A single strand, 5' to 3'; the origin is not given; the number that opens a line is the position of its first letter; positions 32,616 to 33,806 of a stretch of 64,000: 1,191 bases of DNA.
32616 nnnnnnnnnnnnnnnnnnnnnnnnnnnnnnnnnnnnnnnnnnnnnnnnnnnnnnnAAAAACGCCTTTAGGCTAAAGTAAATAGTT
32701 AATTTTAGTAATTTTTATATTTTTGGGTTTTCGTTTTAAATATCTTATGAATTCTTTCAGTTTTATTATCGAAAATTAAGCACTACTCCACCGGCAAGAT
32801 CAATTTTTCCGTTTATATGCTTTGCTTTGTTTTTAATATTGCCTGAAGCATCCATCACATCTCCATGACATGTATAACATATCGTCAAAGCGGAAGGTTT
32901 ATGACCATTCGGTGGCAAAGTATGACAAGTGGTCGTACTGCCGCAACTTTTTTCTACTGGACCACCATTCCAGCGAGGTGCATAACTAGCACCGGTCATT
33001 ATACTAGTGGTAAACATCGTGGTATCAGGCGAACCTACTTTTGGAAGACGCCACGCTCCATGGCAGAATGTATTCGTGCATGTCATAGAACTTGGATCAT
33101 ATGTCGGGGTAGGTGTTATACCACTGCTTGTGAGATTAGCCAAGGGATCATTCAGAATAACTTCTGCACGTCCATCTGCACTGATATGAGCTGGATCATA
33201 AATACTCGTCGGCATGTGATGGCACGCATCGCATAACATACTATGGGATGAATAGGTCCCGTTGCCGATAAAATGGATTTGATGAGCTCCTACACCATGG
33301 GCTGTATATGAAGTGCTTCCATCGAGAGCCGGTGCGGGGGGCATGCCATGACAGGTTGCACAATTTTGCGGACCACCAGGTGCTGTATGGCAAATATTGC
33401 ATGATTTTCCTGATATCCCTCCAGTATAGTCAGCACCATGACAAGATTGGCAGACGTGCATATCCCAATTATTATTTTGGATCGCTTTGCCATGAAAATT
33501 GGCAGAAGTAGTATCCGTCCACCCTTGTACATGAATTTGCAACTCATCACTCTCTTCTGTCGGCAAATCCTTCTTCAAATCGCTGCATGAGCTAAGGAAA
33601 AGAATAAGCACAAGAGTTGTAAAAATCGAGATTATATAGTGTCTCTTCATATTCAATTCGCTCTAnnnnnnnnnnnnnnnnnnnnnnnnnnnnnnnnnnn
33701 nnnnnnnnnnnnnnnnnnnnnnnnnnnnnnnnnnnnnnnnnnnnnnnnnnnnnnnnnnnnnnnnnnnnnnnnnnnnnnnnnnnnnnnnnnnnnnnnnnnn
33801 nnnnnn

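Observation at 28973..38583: Contiguous gene set resembling a complete porin-cytochrome extracellular electron transfer conduit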

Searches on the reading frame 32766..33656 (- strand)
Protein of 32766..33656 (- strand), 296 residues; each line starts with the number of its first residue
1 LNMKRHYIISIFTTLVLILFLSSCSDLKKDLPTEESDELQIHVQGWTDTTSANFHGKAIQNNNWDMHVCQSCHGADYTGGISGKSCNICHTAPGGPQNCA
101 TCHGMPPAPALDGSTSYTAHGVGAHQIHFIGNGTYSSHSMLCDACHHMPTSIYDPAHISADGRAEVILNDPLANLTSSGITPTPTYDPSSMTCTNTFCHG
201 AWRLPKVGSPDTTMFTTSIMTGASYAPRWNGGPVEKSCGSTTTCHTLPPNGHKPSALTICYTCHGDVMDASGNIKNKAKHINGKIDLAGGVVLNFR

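Call 4: search_protein_families(library=pfam, proteins=[window:32766-33656:-], max_evalue=0.1)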
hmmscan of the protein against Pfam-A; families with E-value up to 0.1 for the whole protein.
window:32766-33656:- (296 aa): 1 family
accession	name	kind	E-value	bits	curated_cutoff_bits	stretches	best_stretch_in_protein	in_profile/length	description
PF14522.11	Cytochrome_C7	-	4.5e-05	23.6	24.8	2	59-91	34-67/67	Cytochrome c7 and related cytochrome c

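Call 5: search_protein_families(library=ncbifam, proteins=[window:32766-33656:-], max_evalue=0.1)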
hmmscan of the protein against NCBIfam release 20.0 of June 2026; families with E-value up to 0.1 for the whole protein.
window:32766-33656:- (296 aa): 4 families
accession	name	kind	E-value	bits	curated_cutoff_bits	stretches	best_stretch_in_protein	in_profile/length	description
TIGR01904.2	GSu_C4xC__C2xCH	domain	2.5e-09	36.8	27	1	173-254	6-65/73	CxxxxCH/CxxCH domain c-type cytochrome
NF045774.1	cytochro_C551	exception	0.0026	17.7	118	1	3-81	1-62/110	cytochrome c551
NF045773.1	cytochro_C550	exception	0.019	14.9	125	1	9-82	12-73/118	cytochrome c550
NF052322.1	FimD_tip_adhes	equivalog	0.026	13.3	170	1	3-49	1-48/664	fimbrial tip adhesin FimD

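Call 30: search_solved_structures(query=window:32766-33656:-, max_evalue=10)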
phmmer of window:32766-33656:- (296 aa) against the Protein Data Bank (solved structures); distinct sequences matched with E-value up to 10: 5.
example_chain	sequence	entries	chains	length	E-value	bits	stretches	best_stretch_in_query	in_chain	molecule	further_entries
6h5l_A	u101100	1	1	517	0.11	14.7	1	41-112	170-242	Similar to hydroxylamine oxidoreductase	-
9i91_A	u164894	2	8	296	1.1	11.4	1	118-176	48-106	Non-homologous end joining protein Ku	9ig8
8v53_A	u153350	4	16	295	1.1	11.4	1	118-176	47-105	Non-homologous end joining protein Ku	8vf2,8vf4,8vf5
2ozy_A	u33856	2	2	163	5.8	9.1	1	59-113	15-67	Cytochrome c-type protein nrfB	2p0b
1exk_A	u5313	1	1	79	7.8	8.6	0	97-157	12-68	DNAJ PROTEIN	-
